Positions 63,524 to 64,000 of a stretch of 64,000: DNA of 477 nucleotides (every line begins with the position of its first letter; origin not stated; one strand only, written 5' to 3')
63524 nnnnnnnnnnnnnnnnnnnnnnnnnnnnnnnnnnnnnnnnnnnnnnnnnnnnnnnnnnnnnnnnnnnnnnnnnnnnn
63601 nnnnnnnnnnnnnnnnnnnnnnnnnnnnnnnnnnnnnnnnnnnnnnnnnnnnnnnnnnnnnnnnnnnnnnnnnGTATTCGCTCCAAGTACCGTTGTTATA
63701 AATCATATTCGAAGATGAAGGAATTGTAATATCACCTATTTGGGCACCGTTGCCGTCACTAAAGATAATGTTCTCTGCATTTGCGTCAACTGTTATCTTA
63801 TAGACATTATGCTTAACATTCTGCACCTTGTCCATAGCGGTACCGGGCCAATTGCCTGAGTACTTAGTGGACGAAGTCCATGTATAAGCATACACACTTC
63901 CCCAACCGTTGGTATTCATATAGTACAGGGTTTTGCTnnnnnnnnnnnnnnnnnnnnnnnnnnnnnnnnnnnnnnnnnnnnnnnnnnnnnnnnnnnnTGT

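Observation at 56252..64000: Sortase-dependent pilus locus (adhesin, E-box backbone pilin, two class-C sortases) next to the dockerin triplet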

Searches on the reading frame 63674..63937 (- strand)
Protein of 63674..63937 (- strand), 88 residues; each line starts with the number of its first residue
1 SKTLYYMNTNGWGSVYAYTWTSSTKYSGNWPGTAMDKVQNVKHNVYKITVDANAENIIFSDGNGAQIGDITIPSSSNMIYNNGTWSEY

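Call 83: search_solved_structures(query=A5, max_evalue=0.01, show_alignments=3)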
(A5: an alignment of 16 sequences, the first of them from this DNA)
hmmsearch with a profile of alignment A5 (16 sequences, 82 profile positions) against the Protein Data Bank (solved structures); distinct sequences matched with E-value up to 0.01: 8.
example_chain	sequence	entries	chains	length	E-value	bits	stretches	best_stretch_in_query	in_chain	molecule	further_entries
9qf9_A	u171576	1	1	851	6.5e-45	154.2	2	1-82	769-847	Ruminococcus bromii Amy16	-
9qf8_A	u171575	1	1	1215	3.4e-18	68.6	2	1-78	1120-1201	Ruminococcus bromii Amy10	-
9qf3_A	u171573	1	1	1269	8.7e-16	60.9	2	8-68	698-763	Ruminococcus bromii Amy4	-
6b15_A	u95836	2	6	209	1.4e-12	50.6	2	12-73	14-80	Amy13K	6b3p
7uwu_A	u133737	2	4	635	8.2e-08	35.3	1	3-61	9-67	Starch Adherence System protein 6 (Sas6)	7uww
2j43_A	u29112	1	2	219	0.00087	22.4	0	4-70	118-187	SPYDX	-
2lab_A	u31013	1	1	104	0.0053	19.9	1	2-76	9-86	Beta/alpha-amylase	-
2laa_A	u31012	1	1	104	0.0074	19.4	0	4-70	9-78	Beta/alpha-amylase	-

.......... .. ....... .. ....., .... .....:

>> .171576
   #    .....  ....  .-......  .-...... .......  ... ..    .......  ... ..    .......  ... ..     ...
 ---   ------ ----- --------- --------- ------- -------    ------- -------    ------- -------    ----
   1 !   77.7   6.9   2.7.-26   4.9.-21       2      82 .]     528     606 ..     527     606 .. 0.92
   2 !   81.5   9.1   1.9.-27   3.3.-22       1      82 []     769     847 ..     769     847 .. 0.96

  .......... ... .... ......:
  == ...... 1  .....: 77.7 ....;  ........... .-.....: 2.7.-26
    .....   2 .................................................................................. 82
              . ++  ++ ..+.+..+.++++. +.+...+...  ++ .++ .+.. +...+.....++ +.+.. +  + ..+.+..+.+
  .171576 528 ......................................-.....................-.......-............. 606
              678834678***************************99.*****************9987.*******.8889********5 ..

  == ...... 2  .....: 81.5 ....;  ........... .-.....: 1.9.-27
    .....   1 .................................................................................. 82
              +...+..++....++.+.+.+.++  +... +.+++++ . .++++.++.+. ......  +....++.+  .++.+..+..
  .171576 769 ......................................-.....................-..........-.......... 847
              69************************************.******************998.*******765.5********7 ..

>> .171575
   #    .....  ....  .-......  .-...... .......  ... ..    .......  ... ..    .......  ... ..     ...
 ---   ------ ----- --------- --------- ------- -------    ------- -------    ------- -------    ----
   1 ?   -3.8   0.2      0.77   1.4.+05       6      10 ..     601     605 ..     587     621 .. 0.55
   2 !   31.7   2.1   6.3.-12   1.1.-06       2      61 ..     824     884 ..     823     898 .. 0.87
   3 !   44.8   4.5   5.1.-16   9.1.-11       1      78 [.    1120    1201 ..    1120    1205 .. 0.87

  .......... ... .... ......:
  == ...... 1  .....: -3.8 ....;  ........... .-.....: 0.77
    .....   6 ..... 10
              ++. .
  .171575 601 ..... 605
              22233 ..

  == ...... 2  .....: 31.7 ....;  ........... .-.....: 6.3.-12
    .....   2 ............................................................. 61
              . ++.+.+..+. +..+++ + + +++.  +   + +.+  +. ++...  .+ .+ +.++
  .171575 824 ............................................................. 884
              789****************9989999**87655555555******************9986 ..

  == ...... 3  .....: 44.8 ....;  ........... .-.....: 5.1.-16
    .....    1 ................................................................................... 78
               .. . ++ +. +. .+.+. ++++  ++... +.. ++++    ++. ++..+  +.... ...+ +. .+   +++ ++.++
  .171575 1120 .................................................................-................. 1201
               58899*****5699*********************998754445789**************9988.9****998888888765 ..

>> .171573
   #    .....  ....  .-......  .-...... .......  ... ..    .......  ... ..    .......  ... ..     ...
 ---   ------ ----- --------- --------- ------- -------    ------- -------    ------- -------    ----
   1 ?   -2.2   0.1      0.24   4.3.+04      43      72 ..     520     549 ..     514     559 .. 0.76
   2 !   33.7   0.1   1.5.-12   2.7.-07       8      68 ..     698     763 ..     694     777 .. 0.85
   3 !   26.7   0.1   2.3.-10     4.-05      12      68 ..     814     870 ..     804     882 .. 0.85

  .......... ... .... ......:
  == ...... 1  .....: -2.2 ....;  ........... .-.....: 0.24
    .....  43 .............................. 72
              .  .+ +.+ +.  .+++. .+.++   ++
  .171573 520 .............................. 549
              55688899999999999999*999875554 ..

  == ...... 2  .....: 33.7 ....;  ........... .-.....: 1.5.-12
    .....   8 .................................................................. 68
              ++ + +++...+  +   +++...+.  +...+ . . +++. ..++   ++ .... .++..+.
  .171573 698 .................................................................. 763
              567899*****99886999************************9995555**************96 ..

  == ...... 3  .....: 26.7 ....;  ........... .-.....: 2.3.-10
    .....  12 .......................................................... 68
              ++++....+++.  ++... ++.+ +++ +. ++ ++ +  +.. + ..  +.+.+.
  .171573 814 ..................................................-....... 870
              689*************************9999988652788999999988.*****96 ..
